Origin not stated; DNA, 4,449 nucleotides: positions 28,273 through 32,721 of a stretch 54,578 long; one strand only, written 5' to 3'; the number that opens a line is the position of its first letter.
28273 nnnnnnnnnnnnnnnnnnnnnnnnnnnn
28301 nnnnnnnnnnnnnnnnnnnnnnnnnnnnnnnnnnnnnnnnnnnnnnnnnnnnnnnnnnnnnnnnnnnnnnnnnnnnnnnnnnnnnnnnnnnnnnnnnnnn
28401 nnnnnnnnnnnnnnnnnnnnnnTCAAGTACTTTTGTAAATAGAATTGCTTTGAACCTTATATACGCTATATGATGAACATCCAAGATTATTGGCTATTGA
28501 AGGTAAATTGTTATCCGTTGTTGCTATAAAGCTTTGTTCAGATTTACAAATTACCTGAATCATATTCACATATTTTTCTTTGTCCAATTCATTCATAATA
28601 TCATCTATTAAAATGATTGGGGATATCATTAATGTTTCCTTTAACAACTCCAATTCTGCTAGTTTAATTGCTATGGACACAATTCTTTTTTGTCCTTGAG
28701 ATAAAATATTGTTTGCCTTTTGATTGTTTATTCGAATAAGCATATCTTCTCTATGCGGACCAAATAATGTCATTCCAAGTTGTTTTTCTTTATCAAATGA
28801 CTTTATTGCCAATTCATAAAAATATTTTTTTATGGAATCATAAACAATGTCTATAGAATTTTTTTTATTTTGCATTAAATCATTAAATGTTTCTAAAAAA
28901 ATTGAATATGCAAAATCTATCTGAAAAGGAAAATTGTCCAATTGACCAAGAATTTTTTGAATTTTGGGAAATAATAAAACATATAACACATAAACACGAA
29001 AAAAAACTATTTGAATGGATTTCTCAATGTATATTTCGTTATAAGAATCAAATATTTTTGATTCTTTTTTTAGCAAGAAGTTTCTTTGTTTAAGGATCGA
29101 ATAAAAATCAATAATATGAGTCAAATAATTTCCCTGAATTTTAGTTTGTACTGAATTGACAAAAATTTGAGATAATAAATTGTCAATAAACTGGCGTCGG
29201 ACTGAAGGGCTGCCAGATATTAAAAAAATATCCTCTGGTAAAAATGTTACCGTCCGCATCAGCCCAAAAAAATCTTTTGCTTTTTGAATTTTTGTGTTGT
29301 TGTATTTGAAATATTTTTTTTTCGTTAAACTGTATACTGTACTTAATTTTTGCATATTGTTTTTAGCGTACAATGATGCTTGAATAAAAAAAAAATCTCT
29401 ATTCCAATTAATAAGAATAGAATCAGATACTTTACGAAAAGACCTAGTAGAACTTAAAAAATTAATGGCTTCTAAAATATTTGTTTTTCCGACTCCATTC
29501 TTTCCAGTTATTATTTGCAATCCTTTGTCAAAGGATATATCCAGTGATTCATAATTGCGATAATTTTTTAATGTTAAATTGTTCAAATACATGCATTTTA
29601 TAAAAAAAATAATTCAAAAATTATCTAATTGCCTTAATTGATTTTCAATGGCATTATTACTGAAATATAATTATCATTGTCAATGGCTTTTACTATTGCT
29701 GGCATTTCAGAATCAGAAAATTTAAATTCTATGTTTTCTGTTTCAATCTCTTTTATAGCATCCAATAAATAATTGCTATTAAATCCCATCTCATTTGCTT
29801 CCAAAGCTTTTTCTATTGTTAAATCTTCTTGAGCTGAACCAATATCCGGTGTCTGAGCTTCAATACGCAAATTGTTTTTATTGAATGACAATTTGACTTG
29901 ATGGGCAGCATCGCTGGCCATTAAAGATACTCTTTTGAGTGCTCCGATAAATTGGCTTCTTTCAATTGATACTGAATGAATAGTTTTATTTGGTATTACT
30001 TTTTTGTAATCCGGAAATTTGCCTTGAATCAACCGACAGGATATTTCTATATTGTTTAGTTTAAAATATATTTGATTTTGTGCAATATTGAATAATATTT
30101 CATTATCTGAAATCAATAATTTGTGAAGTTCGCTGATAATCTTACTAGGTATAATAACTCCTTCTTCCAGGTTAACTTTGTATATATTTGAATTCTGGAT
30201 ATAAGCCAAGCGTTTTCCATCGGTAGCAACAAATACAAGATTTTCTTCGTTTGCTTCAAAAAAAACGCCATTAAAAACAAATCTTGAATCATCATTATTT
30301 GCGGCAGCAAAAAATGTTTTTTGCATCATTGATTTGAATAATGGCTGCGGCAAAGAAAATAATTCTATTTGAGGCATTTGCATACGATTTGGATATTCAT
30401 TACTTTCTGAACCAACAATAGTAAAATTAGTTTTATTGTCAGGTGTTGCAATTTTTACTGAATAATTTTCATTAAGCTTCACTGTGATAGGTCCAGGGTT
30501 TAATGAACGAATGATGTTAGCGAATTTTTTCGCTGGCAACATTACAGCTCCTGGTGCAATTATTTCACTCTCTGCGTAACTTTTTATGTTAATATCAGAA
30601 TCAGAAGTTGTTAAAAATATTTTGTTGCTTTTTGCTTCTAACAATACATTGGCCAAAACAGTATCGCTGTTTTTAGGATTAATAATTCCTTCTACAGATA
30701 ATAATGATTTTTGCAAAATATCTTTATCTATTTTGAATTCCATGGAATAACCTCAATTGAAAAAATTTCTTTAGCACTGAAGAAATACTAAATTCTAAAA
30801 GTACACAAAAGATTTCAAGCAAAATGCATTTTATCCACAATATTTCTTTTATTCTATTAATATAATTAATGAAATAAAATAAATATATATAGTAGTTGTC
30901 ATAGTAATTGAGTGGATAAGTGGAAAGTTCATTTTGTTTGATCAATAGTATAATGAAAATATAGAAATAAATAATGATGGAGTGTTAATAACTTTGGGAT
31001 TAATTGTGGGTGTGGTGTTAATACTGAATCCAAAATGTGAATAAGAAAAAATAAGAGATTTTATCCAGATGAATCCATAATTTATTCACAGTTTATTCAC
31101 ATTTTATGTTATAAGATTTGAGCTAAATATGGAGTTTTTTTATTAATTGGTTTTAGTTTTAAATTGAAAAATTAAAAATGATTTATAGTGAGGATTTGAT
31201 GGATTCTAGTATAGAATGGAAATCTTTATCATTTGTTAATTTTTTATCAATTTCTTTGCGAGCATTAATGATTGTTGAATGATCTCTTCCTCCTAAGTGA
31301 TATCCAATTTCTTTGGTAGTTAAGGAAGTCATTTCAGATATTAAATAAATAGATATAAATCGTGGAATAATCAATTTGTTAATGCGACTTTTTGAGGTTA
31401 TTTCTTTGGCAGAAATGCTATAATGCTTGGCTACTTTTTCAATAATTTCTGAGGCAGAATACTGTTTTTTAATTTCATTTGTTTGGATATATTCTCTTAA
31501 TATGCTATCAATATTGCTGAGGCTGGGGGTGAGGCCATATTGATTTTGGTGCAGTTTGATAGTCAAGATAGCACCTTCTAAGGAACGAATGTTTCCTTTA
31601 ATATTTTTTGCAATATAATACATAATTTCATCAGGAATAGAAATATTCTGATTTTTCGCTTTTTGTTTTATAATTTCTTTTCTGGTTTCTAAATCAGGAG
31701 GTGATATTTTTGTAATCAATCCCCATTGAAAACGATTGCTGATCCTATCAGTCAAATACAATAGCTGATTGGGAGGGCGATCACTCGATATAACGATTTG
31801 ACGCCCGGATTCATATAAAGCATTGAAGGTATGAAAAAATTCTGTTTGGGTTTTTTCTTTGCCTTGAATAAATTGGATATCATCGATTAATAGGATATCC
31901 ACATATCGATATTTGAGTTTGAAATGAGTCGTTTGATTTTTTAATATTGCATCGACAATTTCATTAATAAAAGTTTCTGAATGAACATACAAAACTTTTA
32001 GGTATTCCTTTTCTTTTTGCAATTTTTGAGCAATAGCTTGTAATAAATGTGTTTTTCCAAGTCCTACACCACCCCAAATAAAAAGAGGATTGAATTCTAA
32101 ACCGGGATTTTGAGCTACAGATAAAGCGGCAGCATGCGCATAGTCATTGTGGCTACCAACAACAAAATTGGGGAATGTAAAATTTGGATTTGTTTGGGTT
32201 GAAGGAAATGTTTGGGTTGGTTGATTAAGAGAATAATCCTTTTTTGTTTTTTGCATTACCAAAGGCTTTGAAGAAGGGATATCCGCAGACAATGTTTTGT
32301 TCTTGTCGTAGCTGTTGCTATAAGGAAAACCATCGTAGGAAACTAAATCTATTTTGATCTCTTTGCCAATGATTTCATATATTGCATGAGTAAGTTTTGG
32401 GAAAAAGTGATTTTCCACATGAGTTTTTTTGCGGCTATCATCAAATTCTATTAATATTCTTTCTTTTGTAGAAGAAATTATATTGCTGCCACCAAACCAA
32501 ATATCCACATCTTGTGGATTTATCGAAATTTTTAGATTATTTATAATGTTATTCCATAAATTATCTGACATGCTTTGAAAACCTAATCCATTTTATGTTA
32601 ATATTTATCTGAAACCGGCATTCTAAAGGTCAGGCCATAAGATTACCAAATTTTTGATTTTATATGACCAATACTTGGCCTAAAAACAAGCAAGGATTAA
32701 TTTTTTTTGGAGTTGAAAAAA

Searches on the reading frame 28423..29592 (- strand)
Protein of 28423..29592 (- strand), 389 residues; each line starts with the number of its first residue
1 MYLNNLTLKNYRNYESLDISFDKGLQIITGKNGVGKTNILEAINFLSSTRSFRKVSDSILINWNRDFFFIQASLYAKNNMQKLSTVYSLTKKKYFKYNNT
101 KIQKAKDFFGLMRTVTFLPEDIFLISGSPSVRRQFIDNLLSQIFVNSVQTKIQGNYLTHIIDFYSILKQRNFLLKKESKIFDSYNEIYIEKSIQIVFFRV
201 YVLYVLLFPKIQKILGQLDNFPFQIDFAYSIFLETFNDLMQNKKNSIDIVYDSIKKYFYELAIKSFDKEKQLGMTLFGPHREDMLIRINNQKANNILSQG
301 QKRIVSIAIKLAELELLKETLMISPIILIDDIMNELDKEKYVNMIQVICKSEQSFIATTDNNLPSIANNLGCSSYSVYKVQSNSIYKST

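Call 55: search_protein_families(library=pfam, proteins=[window:28423-29592:-], max_evalue=0.00001)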
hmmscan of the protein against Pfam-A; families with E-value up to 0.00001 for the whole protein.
window:28423-29592:- (389 aa): 4 families
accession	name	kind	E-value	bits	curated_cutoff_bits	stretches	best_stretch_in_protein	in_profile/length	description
PF02463.25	SMC_N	-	1.1e-22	81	40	1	2-369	1-207/220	RecF/RecN/SMC N terminal domain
PF13476.12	AAA_23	-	1.3e-10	42.7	27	1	6-195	2-170/201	AAA domain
PF13175.12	AAA_15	-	4e-10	40.3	32.1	1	1-311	1-260/374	AAA ATPase domain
PF13304.12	AAA_21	-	4.2e-06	27.5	27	0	27-53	3-27/304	AAA domain, putative AbiEii toxin, Type IV TA system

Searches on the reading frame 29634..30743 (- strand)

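Call 39: search_protein_families(library=pfam, proteins=[window:29634-30743:-], max_evalue=0.001)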
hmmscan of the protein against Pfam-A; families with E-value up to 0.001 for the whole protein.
window:29634-30743:- (369 aa): 3 families
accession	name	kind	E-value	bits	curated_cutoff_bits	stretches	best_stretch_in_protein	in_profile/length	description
PF02767.21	DNA_pol3_beta_2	-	2e-28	99.4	27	1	131-245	2-116/116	DNA polymerase III beta subunit, central domain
PF02768.20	DNA_pol3_beta_3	-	2.4e-28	98.8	27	1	247-366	1-120/121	DNA polymerase III beta subunit, C-terminal domain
PF00712.24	DNA_pol3_beta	-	1.4e-25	90.2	24.4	1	1-119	1-118/120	DNA polymerase III beta subunit, N-terminal domain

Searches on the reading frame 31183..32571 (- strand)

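Call 39: search_protein_families(library=pfam, proteins=[window:31183-32571:-], max_evalue=0.001)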
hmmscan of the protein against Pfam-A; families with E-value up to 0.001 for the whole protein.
window:31183-32571:- (462 aa): 9 families
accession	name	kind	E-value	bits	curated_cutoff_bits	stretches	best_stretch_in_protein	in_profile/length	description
PF00308.24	Bac_DnaA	-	1.3e-68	230.7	23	1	128-287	2-161/162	Bacterial DnaA ATPAse domain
PF08299.17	Bac_DnaA_C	-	2.6e-23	82.3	31.5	1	375-441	3-69/69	Bacterial dnaA protein helix-turn-helix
PF01695.23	IstB_IS21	-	7.4e-07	29.3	24.1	1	164-266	96-195/238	IstB-like ATP binding protein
PF03969.22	AFG1_ATPase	-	8.7e-07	28.7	27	0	162-213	63-110/361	AFG1-like ATPase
PF00004.35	AAA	-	2.3e-05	25.3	21.2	1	164-252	2-88/131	ATPase family associated with various cellular activities (AAA)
PF13173.12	AAA_14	-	8.4e-05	23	27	1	161-256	3-88/129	AAA domain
PF01637.24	ATPase_2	-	0.00014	22.1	33.2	0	161-262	21-115/225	ATPase domain predominantly from Archaea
PF13401.12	AAA_22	-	0.00019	22.2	27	0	163-235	8-96/130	AAA domain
PF05673.19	DUF815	-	0.00035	20.2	23.8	1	157-312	50-181/249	Protein of unknown function (DUF815)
